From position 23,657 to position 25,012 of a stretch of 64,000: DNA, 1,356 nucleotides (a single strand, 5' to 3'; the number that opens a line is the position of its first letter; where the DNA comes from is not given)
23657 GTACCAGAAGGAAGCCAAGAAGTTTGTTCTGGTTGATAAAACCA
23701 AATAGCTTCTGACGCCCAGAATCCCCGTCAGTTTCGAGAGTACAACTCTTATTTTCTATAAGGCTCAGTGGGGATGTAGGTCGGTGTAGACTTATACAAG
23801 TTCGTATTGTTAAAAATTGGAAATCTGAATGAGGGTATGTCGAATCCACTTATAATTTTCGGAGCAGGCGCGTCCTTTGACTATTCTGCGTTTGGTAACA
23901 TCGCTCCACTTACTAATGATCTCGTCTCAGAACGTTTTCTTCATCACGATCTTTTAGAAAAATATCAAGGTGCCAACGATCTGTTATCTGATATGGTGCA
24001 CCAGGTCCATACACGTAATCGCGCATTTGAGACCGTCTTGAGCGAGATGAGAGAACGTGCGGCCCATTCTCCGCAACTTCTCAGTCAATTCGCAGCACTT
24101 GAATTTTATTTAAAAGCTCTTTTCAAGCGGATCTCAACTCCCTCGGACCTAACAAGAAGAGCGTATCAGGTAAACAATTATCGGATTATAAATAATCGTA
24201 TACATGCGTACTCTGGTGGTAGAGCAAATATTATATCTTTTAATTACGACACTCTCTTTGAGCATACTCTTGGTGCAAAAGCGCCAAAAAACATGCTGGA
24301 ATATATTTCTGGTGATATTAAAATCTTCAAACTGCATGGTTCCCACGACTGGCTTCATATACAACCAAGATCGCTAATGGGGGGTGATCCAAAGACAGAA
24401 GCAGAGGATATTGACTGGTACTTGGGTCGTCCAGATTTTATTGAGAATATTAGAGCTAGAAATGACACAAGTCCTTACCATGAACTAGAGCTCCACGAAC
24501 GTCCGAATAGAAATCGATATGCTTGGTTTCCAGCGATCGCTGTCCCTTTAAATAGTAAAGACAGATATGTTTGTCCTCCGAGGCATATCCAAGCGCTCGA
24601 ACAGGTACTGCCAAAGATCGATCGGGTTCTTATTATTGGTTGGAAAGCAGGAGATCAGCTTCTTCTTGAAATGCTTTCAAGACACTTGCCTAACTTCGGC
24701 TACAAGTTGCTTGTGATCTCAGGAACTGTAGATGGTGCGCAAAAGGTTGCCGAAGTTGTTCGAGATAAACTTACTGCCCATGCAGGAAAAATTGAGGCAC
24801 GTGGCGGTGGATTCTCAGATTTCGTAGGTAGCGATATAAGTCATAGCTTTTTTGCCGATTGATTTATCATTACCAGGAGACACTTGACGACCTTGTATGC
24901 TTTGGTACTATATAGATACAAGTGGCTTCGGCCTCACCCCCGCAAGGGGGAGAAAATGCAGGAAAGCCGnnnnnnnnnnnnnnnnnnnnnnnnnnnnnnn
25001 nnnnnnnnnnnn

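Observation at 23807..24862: Standalone SIR2-like gene in a mobile island: candidate anti-phage NAD-depleting effector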

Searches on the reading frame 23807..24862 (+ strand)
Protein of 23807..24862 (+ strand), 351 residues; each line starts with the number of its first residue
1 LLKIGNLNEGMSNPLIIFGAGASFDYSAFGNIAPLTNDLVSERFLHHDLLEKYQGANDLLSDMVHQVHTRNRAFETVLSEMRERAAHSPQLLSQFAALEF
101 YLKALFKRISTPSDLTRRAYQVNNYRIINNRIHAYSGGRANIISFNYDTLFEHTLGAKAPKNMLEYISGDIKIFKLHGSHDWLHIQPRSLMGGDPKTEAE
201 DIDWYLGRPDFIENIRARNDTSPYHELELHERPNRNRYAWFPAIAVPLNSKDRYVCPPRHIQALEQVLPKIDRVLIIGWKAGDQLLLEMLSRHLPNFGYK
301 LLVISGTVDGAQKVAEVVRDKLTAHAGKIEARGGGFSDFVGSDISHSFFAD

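Call 4: search_protein_families(library=pfam, proteins=[window:23807-24862:+], max_evalue=0.1)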
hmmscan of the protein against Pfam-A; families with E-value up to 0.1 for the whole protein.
window:23807-24862:+ (351 aa): 2 families
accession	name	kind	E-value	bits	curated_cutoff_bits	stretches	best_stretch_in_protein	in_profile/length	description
PF13289.12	SIR2_2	-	0.0051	17.3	24.5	1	142-294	3-106/141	SIR2-like domain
PF14253.11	AbiH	-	0.021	15.3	30.9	1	89-180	106-171/260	Bacteriophage abortive infection AbiH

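Call 5: search_protein_families(library=padloc, proteins=[window:23807-24862:+], max_evalue=1)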
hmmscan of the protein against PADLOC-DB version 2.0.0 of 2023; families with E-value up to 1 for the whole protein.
window:23807-24862:+ (351 aa): 9 families
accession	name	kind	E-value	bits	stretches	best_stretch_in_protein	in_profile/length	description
PDLC04087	SIR2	-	2.6e-05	21.2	2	12-154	17-147/343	-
PDLC04081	SIR2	-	0.00062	17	1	6-154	11-152/345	-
PDLC02408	Aga_SIR2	-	0.0027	14.8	1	168-188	189-209/343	Class II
PDLC02414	Aga_SIR2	-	0.0049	14.2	1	142-187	121-179/313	-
PDLC04096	SIR2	-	0.0064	14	1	150-184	48-86/230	-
PDLC04082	SIR2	-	0.016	12.2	1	167-186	187-206/345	-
PDLC04075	SIR2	-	0.034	10.9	1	144-186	226-264/414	-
PDLC04084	SIR2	-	0.041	11.1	0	164-184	234-254/414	-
PDLC04088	SIR2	-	0.11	9.6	0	171-185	223-237/390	-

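Call 6: search_protein_families(library=ncbifam, proteins=[window:23807-24862:+], max_evalue=0.1)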
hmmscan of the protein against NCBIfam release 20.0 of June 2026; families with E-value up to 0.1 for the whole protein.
window:23807-24862:+ (351 aa): 0 families

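Call 7: find_homologous_proteins(query=window:23807-24862:+, max_evalue=0.001)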
Query window:23807-24862:+ (351 aa): 195 proteins with E <= 0.001 among 2077 candidates; the best 120 are listed.
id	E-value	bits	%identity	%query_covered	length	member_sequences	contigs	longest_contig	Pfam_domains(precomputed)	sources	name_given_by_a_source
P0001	1.5e-237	805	100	100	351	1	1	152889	-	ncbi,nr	ncbi:hypothetical protein HY416_04275 [Candidatus Kaiserbacteria bacterium]|nr:hypothetical protein 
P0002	8.7e-123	428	57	97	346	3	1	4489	-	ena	-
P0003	1.4e-111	391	54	97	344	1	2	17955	-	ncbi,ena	-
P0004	1.8e-109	384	53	97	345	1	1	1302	PF13289.13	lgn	-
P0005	2.0e-109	384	53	97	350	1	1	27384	-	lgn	-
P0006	3.1e-107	377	49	97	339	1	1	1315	-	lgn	-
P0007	2.9e-102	361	49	97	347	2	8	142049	-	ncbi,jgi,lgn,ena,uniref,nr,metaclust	ncbi:MAG: hypothetical protein A2664_02990 [Candidatus Taylorbacteria bacterium RIFCSPHIGHO2_01_FULL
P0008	2.0e-100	354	50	97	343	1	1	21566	PF13289.13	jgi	jgi:hypothetical protein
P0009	4.4e-96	340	48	97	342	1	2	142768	-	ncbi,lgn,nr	ncbi:MAG: hypothetical protein K9L98_02080 [Candidatus Pacebacteria bacterium]|nr:hypothetical prote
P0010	1.3e-94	335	49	97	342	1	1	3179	-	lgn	-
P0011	5.1e-93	330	48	97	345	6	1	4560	-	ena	-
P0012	1.1e-92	329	47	97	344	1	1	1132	-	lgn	-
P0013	6.9e-92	326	46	97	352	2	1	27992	-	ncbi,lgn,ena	-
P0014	4.7e-91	324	46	97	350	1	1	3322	PF13289.13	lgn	-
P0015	1.7e-90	322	48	87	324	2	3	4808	PF13289.13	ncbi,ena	-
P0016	7.0e-87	310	44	97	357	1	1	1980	PF13289.13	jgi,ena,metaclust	metaclust:\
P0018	5.4e-80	287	42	97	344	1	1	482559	PF13289.13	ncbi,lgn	-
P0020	3.1e-77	278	44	97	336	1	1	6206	PF13289.13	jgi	jgi:hypothetical protein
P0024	1.7e-62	230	38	97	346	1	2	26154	PF13289.13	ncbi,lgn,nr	ncbi:MAG: hypothetical protein M1383_05890 [Patescibacteria group bacterium]|nr:hypothetical protein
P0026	5.0e-61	225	41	94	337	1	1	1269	PF13289.13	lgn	-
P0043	3.8e-31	127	30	96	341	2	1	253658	PF13289.13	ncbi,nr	ncbi:MAG TPA: SIR2 family protein [Bryobacteraceae bacterium]|nr:SIR2 family protein [Bryobacteracea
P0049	1.2e-28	118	28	93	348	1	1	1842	PF13289.13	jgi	jgi:hypothetical protein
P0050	1.6e-28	118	30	95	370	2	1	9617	PF13289.13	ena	-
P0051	5.6e-28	116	33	80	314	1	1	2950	PF13289.13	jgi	jgi:hypothetical protein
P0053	1.6e-27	115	29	96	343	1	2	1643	PF13289.13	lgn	-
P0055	1.0e-26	112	30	96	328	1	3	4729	PF13289.13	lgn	-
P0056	1.9e-26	111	30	90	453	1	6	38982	PF13289.13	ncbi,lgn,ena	-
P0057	2.1e-26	111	29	93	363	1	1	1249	PF13289.13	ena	-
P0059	7.5e-26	109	29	86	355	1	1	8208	PF13289.13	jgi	jgi:hypothetical protein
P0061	1.9e-25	108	27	96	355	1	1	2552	PF13289.13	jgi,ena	jgi:hypothetical protein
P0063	4.6e-25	107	28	94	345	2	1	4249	PF13289.13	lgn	-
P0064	6.6e-25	106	27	93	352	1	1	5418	PF13289.13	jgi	jgi:hypothetical protein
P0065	9.7e-25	106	26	93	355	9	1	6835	PF13289.13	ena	-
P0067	1.7e-24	105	30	95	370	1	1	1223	PF13289.13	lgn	-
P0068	4.7e-24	103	28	93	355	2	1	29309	PF13289.13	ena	-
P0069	5.3e-24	103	28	95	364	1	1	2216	PF13289.13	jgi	jgi:hypothetical protein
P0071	1.0e-23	102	26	96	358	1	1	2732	PF13289.13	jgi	jgi:SIR2-like protein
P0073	3.0e-23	101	29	85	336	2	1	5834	PF13289.13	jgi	jgi:hypothetical protein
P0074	4.4e-23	100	29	96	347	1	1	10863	PF13289.13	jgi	jgi:hypothetical protein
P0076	5.8e-23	100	27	93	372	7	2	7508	PF13289.13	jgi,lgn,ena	jgi:hypothetical protein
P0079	2.2e-22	98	27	96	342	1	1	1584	PF13289.13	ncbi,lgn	-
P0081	2.6e-22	98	28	97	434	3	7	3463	PF13289.13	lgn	-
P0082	6.5e-22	96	29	95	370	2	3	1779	PF13289.13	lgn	-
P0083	6.8e-22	96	27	93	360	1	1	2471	PF13289.13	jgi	jgi:hypothetical protein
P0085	8.7e-22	96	28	93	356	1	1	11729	PF13289.13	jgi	jgi:SIR2-like domain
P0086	9.2e-22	96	25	95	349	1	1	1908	PF13289.13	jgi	jgi:hypothetical protein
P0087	1.0e-21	96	28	89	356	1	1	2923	PF13289.13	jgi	jgi:hypothetical protein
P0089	1.6e-21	95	26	96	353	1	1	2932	PF13289.13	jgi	jgi:hypothetical protein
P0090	1.6e-21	95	27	95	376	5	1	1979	PF13289.13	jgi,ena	-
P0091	1.8e-21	95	29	93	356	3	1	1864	PF13289.13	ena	-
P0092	2.2e-21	95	25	96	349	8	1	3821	PF13289.13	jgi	-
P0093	2.9e-21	94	26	95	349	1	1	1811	PF13289.13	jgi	jgi:hypothetical protein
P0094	4.4e-21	94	27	96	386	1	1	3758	PF13289.13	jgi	jgi:SIR2-like protein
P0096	5.6e-21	93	28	85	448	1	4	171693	PF13289.13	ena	-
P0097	5.6e-21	93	25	95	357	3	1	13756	PF13289.13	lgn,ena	-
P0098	6.1e-21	93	27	95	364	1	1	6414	PF13289.13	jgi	jgi:hypothetical protein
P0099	7.2e-21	93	28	96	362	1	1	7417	PF13289.13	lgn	-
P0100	8.1e-21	93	25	93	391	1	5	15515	PF13289.13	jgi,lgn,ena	-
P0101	9.5e-21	92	25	96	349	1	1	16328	PF13289.13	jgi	jgi:SIR2-like protein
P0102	1.4e-20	92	28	95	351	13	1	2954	PF13289.13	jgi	jgi:hypothetical protein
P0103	1.4e-20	92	27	93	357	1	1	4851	PF13289.13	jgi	jgi:hypothetical protein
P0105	1.7e-20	92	26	96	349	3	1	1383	PF13289.13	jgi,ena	-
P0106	2.2e-20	91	27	96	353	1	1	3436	PF13289.13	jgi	jgi:SIR2-like domain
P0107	2.4e-20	91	26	95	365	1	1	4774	PF13289.13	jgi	jgi:hypothetical protein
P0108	2.6e-20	91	27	96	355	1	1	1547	PF13289.13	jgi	jgi:hypothetical protein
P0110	3.1e-20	91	26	95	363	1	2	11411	PF13289.13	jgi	jgi:hypothetical protein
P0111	4.2e-20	90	26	95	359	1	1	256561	PF13289.13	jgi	jgi:hypothetical protein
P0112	4.2e-20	90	27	96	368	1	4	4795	PF13289.13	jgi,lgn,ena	-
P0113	7.0e-20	90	27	95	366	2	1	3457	PF13289.13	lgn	-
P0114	8.5e-20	89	27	93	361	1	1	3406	PF13289.13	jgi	jgi:hypothetical protein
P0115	9.0e-20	89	27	96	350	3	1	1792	PF13289.13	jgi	-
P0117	1.1e-19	89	28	95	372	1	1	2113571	PF13289.13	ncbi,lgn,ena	-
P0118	1.4e-19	89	25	95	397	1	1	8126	PF13289.13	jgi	jgi:hypothetical protein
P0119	2.7e-19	88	25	93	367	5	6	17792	PF13289.13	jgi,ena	jgi:hypothetical protein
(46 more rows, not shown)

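Call 8: search_solved_structures(query=window:23807-24862:+, max_evalue=10, show_alignments=2)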
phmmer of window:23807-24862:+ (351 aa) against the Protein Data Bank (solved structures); distinct sequences matched with E-value up to 10: 2.
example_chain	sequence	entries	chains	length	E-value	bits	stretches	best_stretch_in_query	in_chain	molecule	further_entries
9v8i_B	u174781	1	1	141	0.53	12.7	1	187-221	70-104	YxiDCTD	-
3ufb_A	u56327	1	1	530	0.65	12.4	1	43-104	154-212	Type I restriction-modification system methyltransferase subunit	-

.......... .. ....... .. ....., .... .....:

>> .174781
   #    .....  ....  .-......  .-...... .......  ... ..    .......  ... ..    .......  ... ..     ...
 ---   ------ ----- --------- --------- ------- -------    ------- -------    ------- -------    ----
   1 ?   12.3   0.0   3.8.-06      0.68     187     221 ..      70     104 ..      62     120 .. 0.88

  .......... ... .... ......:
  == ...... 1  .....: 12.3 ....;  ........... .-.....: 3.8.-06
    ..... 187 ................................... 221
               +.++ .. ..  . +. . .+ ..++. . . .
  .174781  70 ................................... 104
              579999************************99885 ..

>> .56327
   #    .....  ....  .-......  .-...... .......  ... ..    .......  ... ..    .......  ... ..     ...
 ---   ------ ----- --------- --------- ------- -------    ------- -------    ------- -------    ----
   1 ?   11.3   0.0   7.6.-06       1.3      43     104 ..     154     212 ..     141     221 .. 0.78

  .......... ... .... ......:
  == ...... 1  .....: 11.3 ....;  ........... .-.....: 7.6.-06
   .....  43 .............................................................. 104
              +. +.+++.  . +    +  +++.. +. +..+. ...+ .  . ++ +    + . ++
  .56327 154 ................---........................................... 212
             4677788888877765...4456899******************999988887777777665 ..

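Call 11: find_encoding_contigs(protein=P0001, flank=10000, max_places=3)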
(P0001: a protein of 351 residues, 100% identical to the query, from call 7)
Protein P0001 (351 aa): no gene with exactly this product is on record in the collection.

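Call 12: find_encoding_contigs(protein=P0007, flank=8000, max_places=4)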
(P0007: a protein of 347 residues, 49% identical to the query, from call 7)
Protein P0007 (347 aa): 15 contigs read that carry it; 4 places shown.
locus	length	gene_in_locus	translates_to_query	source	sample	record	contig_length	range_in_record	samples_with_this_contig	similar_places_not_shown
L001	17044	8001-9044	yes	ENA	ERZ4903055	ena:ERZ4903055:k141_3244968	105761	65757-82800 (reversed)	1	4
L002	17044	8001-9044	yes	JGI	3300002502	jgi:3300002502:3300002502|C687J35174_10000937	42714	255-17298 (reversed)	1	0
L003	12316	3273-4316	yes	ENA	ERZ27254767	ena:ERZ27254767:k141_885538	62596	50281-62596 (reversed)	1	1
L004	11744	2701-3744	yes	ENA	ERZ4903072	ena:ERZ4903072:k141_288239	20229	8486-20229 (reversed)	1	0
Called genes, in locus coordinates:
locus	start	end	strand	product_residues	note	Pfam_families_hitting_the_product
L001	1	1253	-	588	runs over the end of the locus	PF00239:Resolvase, PF07508:Recombinase, PF13408:Zn_ribbon_recom (weak)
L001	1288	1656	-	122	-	PF03592:Terminase_2 (faint)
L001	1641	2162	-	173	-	-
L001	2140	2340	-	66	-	-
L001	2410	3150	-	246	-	-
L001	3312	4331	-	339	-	PF00078:RVT_1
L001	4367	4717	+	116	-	PF22296:bAvd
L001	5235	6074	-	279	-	-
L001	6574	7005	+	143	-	-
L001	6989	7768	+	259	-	-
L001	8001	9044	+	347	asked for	-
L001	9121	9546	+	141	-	PF12587:DUF3761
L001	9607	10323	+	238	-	PF09509:Hypoth_Ymh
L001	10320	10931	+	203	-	-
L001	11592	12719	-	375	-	PF00657:Lipase_GDSL, PF13472:Lipase_GDSL_2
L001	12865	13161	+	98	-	PF13376:OmdA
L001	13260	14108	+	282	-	-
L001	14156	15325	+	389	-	PF00512:HisKA, PF02518:HATPase_c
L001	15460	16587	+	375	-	PF00933:Glyco_hydro_3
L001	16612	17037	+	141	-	PF00903:Glyoxalase, PF06983:3-dmu-9_3-mt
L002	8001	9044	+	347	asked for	-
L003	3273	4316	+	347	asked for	-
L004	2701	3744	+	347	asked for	-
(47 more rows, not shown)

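Call 13: find_encoding_contigs(protein=P0009, flank=8000, max_places=3)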
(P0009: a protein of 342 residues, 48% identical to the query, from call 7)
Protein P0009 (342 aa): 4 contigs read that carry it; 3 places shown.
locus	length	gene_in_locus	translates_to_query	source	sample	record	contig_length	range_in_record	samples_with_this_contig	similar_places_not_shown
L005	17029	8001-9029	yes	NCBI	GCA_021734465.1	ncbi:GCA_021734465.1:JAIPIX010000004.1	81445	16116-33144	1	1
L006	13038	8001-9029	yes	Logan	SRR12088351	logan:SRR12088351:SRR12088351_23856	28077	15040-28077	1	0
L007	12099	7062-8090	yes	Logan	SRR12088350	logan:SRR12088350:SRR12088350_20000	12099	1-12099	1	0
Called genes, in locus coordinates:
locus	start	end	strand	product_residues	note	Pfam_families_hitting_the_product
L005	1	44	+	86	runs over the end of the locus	-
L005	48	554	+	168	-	PF03703:bPH_2 (weak)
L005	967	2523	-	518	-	PF00239:Resolvase, PF07508:Recombinase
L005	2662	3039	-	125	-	-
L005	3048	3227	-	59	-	-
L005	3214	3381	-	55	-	-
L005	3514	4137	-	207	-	-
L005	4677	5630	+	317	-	-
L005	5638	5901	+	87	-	-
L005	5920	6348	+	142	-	-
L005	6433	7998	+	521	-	PF00005:ABC_tran (weak), PF02463:SMC_N, PF13175:AAA_15, PF13476:AAA_23 (weak), PF13514:AAA_27 (weak), PF13555:AAA_29 (weak), PF13304:AAA_21, PF13175:AAA_15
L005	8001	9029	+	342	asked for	-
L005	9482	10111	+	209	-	-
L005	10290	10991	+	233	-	PF01522:Polysacc_deac_1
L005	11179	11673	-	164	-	-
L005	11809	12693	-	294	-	PF01636:APH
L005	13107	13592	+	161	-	PF00293:NUDIX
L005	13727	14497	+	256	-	-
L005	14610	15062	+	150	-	PF00383:dCMP_cyt_deam_1, PF14437:MafB19-deam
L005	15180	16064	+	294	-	PF02826:2-Hacid_dh_C, PF03446:NAD_binding_2, PF03807:F420_oxidored, PF14833:NAD_binding_11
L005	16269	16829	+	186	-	PF04229:GrpB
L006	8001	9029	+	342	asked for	-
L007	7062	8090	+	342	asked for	-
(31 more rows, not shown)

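Call 16: find_related_loci(query=A1, collection=genome_contigs, flank=8000)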
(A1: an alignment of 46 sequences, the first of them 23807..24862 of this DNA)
Query A1 (351 aa) in genome_contigs; peptide patterns used: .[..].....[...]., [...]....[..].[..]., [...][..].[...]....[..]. (x = any residue, [..] = any of these).
600 stretches matched a pattern (row limit reached: there are more); 87 encode a relative of the query (tblastn E <= 1e-3); the best 80 are kept; 80 distinct loci.
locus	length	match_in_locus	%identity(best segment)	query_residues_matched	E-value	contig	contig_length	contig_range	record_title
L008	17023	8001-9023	48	11-350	2e-101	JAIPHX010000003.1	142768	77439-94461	MAG: Candidatus Paceibacterota bacterium isolate Tobar12.5m-G39 Tobar12-5m-C85, whole genome shotgun sequence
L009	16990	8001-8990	38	11-350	2e-67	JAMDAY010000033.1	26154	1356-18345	MAG: Patescibacteria group bacterium isolate FK_Sedi_B_Bin.235 NODE_5959_length_26154_cov_31.7241, whole genome shotgun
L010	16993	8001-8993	29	11-349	3e-45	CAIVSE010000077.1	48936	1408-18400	Candidatus Doudnabacteria bacterium isolate MJ-time_bin-3275 genome assembly, contig: bin-3275:77/93, whole genome shotg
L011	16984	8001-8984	34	11-349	2e-45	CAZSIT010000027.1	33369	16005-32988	MAG TPA_asm: uncultured Ignavibacteria bacterium isolate SRP119689_co1_142 genome assembly, contig: NODE_1629_length_333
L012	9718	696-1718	29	11-349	3e-42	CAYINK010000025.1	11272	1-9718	MAG TPA_asm: uncultured Gammaproteobacteria bacterium isolate ERP119705_co25_345 genome assembly, contig: NODE_4925_leng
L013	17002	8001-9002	29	15-349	5e-34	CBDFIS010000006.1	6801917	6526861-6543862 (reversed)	MAG: Bryobacterales bacterium isolate bc932d13-f3e1-476a-a82d-8314761e2f96 genome assembly, contig: contig_6, whole geno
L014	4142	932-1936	29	11-349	3e-34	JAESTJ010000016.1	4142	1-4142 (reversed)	MAG: Candidatus Paceibacterota bacterium isolate NORP311 CoAssembly_733456, whole genome shotgun sequence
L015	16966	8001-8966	27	15-340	2e-31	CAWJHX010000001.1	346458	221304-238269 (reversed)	MAG: Terriglobia bacterium isolate MFD03726.bin.1.138 genome assembly, contig: contig_36077, whole genome shotgun sequen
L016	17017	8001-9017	26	11-340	3e-30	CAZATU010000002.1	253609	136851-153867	MAG TPA_asm: uncultured Candidatus Peribacteria bacterium isolate SRP292972_co3_69 genome assembly, contig: NODE_69_leng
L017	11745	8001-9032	26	15-349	3e-30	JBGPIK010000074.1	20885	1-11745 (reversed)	MAG: Candidatus Binatia bacterium isolate OBJ_0618_7090110_336 k141_7083776_length_20885_cov_114.1858, whole genome shot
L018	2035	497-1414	29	15-314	6e-30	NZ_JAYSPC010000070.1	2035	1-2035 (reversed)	MAG: Flavobacterium sp. isolate GFS_11400 GFS_11400_69, whole genome shotgun sequence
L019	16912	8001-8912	27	15-319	9e-29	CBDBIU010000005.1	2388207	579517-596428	MAG: Bryobacterales bacterium isolate c0d70fe0-7d92-4c0b-a5a7-28c2e51c0e26 genome assembly, contig: contig_5, whole geno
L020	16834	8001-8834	29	72-350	1e-28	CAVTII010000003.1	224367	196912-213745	MAG: uncultured Acidobacteriota bacterium isolate MFD05841.bin.1.192 genome assembly, contig: contig_12351, whole genome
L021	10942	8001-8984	25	10-340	5e-28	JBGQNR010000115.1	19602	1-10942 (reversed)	MAG: Acidobacteriota bacterium isolate OBJ2_061818_130_43 k141_396159_length_19602_cov_12.2714, whole genome shotgun seq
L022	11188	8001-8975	27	15-343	1e-27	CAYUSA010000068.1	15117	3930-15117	MAG TPA_asm: uncultured Actinomycetes bacterium isolate SRP302447_co1_138 genome assembly, contig: NODE_10447_length_151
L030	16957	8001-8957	27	15-315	7e-25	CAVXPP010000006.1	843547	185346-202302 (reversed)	MAG: uncultured Acidobacteriota bacterium isolate MFD05502.bin.1.167 genome assembly, contig: contig_5276, whole genome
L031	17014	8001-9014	26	15-347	6e-24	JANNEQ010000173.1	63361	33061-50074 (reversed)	MAG: Flavobacteriales bacterium isolate OTE_75_metabat_377 OTE_75_k141_3420091, whole genome shotgun sequence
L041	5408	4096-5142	24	15-350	6e-21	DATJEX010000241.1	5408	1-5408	MAG TPA_asm: Bacteroidia bacterium isolate SMAG_U15444 k141_6921861, whole genome shotgun sequence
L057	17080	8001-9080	28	10-350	3e-33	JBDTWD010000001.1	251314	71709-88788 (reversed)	MAG: Candidatus Woesebacteria bacterium isolate cluster3_bin.83 NODE_25_length_251314_cov_12.559928, whole genome shotgu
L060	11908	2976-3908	23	15-318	1e-15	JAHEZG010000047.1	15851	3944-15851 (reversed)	MAG: Chitinophagaceae bacterium isolate nzgw146 NODE_2285_length_15852_cov_2.364503, whole genome shotgun sequence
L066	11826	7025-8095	24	16-345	2e-14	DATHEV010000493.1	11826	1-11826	MAG TPA_asm: Iamia sp. isolate SMAG_U12430 k141_238126, whole genome shotgun sequence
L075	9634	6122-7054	25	16-320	4e-10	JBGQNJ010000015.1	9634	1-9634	MAG: Dehalococcoidia bacterium isolate OBJ2_061818_130_50 k141_176138_length_9634_cov_10.0000, whole genome shotgun sequ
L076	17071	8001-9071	22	7-342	4e-10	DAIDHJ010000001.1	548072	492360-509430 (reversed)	MAG TPA_asm: Candidatus Adlerbacteria bacterium isolate clean342 NODE_1_length_548072_cov_18.396940, whole genome shotgu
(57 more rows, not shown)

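Call 21: predict_structure(alignment_id=A1)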
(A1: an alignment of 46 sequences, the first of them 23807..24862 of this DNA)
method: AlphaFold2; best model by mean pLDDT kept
length: 351 residues; sequences in the alignment: 46
mean_pLDDT: 93.8   pTM: 0.92
mean pLDDT of the five models: 93.8, 93.5, 93.3, 93.2, 92.6
residues with pLDDT >= 90: 311; 70-90: 27; 50-70: 12; < 50: 1
segments of 3 or more residues with pLDDT < 50: none
pLDDT, mean of each block of 10 residues (from residue 1): 57 94 96 96 97 97 96 97 94 97 98 93 98 97 97 97 98 98 95 83 95 87 95 93 95 95 97 97 96 89 98 96 83 98 96 89
secondary structure, 60 per line:
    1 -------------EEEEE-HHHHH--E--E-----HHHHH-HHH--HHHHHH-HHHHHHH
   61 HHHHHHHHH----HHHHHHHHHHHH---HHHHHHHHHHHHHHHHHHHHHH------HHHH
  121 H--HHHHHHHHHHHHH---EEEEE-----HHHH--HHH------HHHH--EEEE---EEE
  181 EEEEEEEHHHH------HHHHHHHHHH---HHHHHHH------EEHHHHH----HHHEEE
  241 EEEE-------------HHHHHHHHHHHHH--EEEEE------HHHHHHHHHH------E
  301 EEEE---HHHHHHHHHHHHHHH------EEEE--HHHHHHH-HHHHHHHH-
elements in order: E14-18 H20-24 H36-40 H47-52 H54-69 H74-85 H89-110 H117-121 H124-136 E140-144 H150-153 H165-168 E171-174 E178-187 H188-191 H198-207 H211-217 H226-230 E238-244 H258-270 E273-277 H284-293 E300-304 H308-322 E329-332 H335-341 H343-350
